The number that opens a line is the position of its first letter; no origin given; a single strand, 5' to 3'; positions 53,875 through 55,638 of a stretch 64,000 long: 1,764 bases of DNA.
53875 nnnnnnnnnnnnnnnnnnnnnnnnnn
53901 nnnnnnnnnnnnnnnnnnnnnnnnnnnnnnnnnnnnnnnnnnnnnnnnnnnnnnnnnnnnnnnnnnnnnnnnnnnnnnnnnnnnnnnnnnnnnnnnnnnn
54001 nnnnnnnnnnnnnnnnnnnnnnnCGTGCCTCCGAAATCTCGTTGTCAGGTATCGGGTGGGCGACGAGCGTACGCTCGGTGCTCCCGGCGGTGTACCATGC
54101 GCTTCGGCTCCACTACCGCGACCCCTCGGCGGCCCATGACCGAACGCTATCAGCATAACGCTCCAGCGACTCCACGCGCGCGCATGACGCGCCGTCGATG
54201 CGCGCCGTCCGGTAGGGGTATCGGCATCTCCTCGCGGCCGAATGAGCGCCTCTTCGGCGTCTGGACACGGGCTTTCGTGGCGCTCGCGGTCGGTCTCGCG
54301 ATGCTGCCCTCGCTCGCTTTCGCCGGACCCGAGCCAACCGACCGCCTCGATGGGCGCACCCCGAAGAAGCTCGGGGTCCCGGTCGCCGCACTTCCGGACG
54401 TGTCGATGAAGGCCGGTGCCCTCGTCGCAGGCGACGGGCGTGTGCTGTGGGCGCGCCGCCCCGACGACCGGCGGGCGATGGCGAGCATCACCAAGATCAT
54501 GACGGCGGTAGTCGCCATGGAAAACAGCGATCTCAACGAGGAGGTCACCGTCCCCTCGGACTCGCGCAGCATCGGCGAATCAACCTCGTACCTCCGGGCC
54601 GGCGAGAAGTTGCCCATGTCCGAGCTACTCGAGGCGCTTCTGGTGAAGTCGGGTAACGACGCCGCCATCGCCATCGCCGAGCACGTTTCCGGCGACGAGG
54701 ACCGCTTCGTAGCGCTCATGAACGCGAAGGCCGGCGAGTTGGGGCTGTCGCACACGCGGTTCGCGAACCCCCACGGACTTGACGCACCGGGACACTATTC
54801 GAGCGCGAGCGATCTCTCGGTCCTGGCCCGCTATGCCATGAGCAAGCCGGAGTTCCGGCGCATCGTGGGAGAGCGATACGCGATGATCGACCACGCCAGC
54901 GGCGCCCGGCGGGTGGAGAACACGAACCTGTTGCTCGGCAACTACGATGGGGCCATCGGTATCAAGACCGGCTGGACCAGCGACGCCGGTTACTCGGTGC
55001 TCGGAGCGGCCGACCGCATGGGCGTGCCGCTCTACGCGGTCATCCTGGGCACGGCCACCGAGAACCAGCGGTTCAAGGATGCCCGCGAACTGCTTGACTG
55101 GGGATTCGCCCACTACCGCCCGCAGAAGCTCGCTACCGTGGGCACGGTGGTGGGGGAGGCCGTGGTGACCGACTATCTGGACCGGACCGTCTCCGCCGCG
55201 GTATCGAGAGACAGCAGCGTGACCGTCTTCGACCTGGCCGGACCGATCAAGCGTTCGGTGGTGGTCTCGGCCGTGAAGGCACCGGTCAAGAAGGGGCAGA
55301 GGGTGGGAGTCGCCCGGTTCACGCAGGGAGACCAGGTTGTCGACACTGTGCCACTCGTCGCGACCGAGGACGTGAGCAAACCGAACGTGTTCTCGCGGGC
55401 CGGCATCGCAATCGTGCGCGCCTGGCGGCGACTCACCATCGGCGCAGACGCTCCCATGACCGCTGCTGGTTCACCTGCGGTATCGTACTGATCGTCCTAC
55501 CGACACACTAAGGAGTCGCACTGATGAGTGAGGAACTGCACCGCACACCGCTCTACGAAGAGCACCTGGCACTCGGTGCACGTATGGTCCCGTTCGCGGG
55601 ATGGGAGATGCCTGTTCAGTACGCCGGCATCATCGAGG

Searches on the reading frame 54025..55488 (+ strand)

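Call 38: search_protein_families(library=pfam, proteins=[window:54025-55488:+], max_evalue=0.000001)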
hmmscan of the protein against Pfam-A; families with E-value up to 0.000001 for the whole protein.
window:54025-55488:+ (488 aa): 2 families
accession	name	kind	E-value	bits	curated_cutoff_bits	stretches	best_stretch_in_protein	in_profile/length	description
PF00768.25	Peptidase_S11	-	3.5e-53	181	27.6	1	137-344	22-238/239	D-alanyl-D-alanine carboxypeptidase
PF07943.18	PBP5_C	-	2.2e-10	41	21.2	1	364-452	1-91/91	Penicillin-binding protein 5, C-terminal domain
